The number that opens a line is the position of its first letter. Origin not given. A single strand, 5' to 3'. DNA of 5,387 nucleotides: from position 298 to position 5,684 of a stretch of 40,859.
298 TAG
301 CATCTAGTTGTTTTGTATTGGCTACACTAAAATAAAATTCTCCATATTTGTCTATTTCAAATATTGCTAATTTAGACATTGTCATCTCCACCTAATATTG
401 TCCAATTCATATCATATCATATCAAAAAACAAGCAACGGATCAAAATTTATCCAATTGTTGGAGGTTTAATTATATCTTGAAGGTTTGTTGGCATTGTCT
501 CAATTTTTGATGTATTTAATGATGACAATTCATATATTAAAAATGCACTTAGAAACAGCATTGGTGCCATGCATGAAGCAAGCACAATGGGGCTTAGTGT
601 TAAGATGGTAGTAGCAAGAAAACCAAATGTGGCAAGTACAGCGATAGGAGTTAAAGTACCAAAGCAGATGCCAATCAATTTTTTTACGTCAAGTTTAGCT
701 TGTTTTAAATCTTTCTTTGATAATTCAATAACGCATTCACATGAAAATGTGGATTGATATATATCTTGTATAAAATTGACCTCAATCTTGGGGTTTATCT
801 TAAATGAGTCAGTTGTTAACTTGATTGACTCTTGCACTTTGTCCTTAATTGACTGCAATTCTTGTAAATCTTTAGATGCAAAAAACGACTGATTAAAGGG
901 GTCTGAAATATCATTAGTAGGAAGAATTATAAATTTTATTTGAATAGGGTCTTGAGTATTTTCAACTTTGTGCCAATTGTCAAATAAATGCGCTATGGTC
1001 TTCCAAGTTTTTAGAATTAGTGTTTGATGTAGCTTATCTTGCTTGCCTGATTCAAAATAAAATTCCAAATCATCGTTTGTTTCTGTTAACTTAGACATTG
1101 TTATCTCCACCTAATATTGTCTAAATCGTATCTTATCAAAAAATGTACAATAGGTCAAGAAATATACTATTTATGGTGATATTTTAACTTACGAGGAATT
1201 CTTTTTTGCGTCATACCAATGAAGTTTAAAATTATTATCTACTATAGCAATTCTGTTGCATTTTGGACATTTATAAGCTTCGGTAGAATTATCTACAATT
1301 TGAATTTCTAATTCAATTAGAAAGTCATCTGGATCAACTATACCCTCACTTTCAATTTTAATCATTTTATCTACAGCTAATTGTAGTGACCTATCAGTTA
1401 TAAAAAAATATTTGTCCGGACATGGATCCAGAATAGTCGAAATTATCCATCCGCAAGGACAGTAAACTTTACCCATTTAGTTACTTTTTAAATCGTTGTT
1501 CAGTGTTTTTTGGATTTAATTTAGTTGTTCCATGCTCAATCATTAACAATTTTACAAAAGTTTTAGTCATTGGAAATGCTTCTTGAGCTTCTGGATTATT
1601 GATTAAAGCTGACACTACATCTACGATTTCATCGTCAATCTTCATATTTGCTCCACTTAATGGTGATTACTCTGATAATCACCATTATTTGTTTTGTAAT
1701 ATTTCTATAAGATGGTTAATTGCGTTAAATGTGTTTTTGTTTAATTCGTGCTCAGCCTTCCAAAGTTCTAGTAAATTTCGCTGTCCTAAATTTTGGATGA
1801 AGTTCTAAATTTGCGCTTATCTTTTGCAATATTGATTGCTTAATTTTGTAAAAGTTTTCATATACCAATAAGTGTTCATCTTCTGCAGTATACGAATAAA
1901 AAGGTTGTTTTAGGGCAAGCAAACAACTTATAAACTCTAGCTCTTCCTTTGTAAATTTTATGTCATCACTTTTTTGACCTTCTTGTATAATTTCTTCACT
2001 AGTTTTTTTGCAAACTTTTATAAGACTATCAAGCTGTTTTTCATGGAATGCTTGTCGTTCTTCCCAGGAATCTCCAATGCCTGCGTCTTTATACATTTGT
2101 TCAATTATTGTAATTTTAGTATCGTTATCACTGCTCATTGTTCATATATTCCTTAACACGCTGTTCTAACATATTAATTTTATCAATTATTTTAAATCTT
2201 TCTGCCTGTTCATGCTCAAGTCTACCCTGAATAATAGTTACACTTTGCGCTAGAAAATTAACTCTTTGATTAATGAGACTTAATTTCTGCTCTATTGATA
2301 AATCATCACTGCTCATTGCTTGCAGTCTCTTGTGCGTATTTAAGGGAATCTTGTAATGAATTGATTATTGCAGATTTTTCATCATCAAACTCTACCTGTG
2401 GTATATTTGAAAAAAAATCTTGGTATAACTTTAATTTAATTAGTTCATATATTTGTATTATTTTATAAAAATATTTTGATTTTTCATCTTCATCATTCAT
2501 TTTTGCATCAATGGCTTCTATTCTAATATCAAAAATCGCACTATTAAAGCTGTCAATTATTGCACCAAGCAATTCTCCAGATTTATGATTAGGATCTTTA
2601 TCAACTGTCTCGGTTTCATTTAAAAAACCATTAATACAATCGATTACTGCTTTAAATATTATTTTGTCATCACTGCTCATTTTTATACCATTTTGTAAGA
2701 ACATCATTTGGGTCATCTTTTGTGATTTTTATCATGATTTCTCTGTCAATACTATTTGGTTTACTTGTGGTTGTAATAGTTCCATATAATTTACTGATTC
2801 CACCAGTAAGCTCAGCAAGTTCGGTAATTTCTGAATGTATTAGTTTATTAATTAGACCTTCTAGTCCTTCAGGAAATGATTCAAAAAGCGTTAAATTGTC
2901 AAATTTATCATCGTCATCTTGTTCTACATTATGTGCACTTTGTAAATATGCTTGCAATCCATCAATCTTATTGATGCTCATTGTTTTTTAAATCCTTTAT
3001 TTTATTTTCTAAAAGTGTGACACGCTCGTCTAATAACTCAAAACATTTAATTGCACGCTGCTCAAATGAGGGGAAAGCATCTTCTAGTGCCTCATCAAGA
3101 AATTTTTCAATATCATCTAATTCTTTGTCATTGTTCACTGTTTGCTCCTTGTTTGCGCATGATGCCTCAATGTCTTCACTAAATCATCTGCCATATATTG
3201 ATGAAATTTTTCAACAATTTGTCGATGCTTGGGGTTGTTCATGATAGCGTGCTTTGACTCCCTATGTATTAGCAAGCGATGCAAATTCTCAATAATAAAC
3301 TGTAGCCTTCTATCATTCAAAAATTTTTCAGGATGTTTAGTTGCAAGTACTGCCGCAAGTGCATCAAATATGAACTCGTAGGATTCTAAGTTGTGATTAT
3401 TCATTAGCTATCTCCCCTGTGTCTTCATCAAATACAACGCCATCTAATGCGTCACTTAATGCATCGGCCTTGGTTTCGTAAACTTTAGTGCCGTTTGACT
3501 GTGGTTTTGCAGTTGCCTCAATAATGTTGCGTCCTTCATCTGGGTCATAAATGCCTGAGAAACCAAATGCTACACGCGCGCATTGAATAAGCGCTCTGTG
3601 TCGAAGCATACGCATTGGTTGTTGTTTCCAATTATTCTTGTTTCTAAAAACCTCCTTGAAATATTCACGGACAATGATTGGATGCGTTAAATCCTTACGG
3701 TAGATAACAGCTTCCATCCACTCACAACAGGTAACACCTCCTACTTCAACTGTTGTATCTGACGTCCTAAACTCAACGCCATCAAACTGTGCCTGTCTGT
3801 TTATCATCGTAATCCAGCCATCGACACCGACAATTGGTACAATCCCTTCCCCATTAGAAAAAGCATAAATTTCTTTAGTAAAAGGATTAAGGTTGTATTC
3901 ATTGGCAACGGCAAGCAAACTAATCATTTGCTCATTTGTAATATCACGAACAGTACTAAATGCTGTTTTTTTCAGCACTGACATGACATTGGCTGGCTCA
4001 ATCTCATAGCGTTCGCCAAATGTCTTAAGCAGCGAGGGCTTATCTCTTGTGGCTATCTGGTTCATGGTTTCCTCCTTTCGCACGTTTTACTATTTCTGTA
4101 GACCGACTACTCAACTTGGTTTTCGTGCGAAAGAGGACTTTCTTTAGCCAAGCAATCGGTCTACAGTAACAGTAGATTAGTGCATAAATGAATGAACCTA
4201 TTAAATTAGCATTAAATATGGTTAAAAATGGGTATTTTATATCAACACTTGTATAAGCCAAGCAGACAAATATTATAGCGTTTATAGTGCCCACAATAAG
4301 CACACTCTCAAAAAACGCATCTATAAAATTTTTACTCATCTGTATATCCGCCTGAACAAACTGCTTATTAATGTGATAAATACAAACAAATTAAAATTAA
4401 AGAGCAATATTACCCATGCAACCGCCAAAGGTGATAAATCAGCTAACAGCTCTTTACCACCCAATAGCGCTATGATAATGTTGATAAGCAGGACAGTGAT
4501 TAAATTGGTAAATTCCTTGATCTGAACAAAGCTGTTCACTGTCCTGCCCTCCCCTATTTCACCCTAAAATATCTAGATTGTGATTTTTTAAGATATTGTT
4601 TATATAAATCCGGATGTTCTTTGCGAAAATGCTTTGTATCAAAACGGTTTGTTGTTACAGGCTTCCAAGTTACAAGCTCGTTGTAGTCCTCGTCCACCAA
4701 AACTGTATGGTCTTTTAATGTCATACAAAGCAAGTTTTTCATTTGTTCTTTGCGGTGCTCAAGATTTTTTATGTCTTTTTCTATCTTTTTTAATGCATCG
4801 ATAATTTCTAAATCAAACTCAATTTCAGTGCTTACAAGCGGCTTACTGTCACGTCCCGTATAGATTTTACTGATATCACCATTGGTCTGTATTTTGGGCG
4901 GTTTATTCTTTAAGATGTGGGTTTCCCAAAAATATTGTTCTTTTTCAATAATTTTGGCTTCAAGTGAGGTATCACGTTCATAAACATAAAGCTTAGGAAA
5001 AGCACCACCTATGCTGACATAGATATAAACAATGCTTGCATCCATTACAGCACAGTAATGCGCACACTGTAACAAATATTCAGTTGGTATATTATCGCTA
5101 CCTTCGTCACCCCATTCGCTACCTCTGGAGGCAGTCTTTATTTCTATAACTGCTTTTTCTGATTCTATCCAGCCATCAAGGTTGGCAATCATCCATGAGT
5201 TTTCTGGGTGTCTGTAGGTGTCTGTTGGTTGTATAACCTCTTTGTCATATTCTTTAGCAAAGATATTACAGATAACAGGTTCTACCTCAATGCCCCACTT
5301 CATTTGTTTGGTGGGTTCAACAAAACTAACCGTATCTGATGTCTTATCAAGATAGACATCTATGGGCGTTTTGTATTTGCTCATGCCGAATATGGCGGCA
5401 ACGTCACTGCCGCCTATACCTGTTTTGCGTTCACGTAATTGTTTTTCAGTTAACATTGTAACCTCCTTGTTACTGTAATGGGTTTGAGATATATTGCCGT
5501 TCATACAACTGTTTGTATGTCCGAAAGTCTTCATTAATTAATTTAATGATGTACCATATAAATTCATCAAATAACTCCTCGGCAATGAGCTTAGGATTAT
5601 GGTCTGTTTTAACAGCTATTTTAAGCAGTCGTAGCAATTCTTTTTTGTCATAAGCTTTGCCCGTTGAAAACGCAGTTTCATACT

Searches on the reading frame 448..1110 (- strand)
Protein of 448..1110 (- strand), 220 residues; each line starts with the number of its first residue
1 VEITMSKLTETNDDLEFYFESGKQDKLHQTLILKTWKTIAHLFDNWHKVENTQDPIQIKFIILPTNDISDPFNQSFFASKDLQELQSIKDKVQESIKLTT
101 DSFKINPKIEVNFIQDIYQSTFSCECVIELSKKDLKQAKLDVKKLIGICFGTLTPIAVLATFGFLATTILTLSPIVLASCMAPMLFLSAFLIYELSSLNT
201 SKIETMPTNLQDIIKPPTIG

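Call 28: search_protein_families(library=phrogs, proteins=[window:448-1110:-], max_evalue=0.001)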
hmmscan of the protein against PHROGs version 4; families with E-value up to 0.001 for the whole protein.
window:448-1110:- (220 aa): 0 families

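Call 35: search_protein_families(library=pfam, proteins=[window:448-1110:-], max_evalue=0.01)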
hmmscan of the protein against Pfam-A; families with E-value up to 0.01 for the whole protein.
window:448-1110:- (220 aa): 1 family
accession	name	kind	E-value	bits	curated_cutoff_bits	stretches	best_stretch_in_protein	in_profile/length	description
PF04906.18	Tweety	-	0.0012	18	31.8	1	63-172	290-396/431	Tweety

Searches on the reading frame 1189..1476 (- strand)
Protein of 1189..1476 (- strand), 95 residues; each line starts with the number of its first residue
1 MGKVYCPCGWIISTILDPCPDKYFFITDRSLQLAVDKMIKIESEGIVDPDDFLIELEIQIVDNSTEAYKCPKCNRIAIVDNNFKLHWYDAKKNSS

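Call 28: search_protein_families(library=phrogs, proteins=[window:1189-1476:-], max_evalue=0.001)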
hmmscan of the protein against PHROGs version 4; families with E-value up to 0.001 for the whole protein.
window:1189-1476:- (95 aa): 0 families

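Call 35: search_protein_families(library=pfam, proteins=[window:1189-1476:-], max_evalue=0.01)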
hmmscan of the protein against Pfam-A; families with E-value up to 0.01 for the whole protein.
window:1189-1476:- (95 aa): 1 family
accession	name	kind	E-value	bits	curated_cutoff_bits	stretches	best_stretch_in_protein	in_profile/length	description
PF14353.12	CpXC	-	0.0055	17.1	25.4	1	38-90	9-60/121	CpXC protein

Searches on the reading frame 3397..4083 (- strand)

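Call 10: search_protein_families(library=phrogs, proteins=[window:3397-4083:-], max_evalue=0.01)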
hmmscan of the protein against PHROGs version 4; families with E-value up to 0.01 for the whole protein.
window:3397-4083:- (228 aa): 6 families
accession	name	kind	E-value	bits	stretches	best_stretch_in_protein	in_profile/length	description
phrog_252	-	DNA, RNA and nucleotide metabolism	5.3e-67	227.1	1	24-206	17-203/263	Bet-like ssDNA annealing protein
phrog_10056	-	DNA, RNA and nucleotide metabolism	2.6e-52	179.1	1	31-206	22-208/302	RecT-like ssDNA annealing protein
phrog_2760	-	DNA, RNA and nucleotide metabolism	5.3e-15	56.5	1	46-186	32-190/257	RecT-like ssDNA annealing protein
phrog_8375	-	unknown function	2.9e-14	53.7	1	28-87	21-79/79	-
phrog_12233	-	DNA, RNA and nucleotide metabolism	6.3e-08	33.8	1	149-192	21-64/158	RecT-like ssDNA annealing protein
phrog_2780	-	DNA, RNA and nucleotide metabolism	3.8e-07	30.8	1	44-186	48-214/369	RecT-like ssDNA annealing protein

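Call 11: search_protein_families(library=pfam, proteins=[window:3397-4083:-], max_evalue=0.01)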
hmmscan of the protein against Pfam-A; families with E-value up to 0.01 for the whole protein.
window:3397-4083:- (228 aa): 1 family
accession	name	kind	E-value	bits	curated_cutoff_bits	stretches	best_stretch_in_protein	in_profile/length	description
PF03837.19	RecT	-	1.4e-24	87.2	24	1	32-190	6-193/198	RecT family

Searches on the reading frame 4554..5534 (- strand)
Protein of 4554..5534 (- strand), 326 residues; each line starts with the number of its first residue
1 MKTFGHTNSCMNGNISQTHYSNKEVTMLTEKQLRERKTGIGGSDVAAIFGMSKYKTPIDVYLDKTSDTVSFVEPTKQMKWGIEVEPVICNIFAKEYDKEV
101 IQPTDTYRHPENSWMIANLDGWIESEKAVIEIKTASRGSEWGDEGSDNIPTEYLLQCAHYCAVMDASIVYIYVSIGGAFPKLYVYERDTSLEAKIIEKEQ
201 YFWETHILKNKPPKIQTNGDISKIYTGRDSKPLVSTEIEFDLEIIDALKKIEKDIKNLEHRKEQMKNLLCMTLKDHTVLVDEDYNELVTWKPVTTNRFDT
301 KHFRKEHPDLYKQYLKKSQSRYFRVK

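Call 10: search_protein_families(library=phrogs, proteins=[window:4554-5534:-], max_evalue=0.01)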
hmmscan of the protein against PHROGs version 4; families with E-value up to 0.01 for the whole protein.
window:4554-5534:- (326 aa): 5 families
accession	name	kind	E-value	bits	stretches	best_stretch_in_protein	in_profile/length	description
phrog_434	-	DNA, RNA and nucleotide metabolism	8.9e-87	292.7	1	13-326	41-362/372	RecE-like recombination exonuclease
phrog_6244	-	unknown function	9.7e-12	46.3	1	241-325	17-105/107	-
phrog_1956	-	unknown function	6.3e-08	33.7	1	245-325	11-90/93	-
phrog_149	-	DNA, RNA and nucleotide metabolism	2.3e-06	27.2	1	28-197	600-784/1242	exonuclease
phrog_1706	-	DNA, RNA and nucleotide metabolism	0.0086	16.6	0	119-189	126-204/293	CRISPR/Cas system associated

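Call 11: search_protein_families(library=pfam, proteins=[window:4554-5534:-], max_evalue=0.01)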
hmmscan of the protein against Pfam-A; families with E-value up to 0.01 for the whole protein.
window:4554-5534:- (326 aa): 1 family
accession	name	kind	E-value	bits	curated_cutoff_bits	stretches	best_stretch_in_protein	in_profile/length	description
PF09588.16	YqaJ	-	4.9e-30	105.2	22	1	34-165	4-148/150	YqaJ-like viral recombinase domain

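Call 42: search_dna_similar(query=window:4554-5531:-, collection=phages, mode=protein, max_evalue=1e-10, max_rows=20)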
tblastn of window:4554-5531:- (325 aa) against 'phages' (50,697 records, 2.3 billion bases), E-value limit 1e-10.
Records with a match: 299; places in all: 299; records where one place covers at least 80% of the query: 244.
Best place of each record, by identity: <60% 299.
By first word of the organism name: Arthrobacter 78; Mycobacterium 72; Gordonia 39; Bacillus 18; Listeria 16; Enterococcus 11; Bacteriophage 10; Clostridium 8; Geobacillus 6; Fusobacterium 6; and 23 more.
By host as written in the record: Mycobacterium smegmatis mc2 155 59; Arthrobacter sp. ATCC 21022 36; Gordonia terrae 3612 31; Arthrobacter globiformis B-2979 21; - 20; Listeria monocytogenes 11; Arthrobacter globiformis NRRL B-2979 SEA 11; Enterococcus faecalis 10; and 59 more.
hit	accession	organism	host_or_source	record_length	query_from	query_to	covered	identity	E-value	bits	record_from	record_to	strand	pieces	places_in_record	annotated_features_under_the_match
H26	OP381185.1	Megaira polyxenophila phage MAnkyphage_25.80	Candidatus Megaira polyxenophila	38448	24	325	93%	36.4%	9e-50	183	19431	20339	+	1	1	exonuclease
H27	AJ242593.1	Listeria phage A118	Listeria monocytogenes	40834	32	325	90%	36.1%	9e-46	171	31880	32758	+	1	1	gp47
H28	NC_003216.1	Listeria phage A118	Listeria monocytogenes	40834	32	325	90%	36.1%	9e-46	171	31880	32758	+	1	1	RecE-like recombination exonuclease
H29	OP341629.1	Geobacillus phage vB_GthS_PK5.2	Geobacillus thermodenitrificans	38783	7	325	98%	33.0%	2e-40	156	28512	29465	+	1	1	viral recombinase family protein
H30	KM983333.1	Clostridium phage phiCTC2A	Clostridium tetani C2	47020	30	325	91%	35.2%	1e-44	168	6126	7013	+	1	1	endonuclease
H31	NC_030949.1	Clostridium phage phiCTC2A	Clostridium tetani C2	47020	30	325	91%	35.2%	1e-44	168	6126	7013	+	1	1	endonuclease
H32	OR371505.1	Listeria phage FHC193-PLM9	Listeria monocytogenes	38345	32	325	90%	35.5%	4e-46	172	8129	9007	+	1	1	exonuclease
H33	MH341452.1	Listeria phage PSU-VKH-LP040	Listeria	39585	32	325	90%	35.5%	4e-46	172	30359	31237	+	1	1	recombination-related protein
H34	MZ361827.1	Phage vB_LmoS_P7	-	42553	32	325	90%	35.5%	5e-46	172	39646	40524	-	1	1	Yga viral recombinase family protein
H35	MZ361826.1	Hydrogenophilus phage vB_LmoS_C996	Hydrogenophilus thermoluteolus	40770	32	325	90%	35.5%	6e-46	172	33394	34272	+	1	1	exonuclease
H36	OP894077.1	Listeria phage HS5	Listeria monocytogenes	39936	32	325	90%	35.5%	8e-46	172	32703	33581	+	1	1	exonuclease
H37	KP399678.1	Listeria phage vB_LmoS_293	Listeria monocytogenes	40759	32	325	90%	35.5%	1e-45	171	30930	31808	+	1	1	recombination-related protein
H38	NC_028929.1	Listeria phage vB_LmoS_293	Listeria monocytogenes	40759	32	325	90%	35.5%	1e-45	171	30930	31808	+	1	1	RecE-like recombination exonuclease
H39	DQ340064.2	Geobacillus phage GBSV1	Geobacillus sp. 6k51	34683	32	324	90%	35.5%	3e-44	167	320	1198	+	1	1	YqaJ viral recombinase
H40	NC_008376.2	Geobacillus phage GBSV1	Geobacillus sp. 6k51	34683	32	324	90%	35.5%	3e-44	167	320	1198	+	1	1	RecE-like recombination exonuclease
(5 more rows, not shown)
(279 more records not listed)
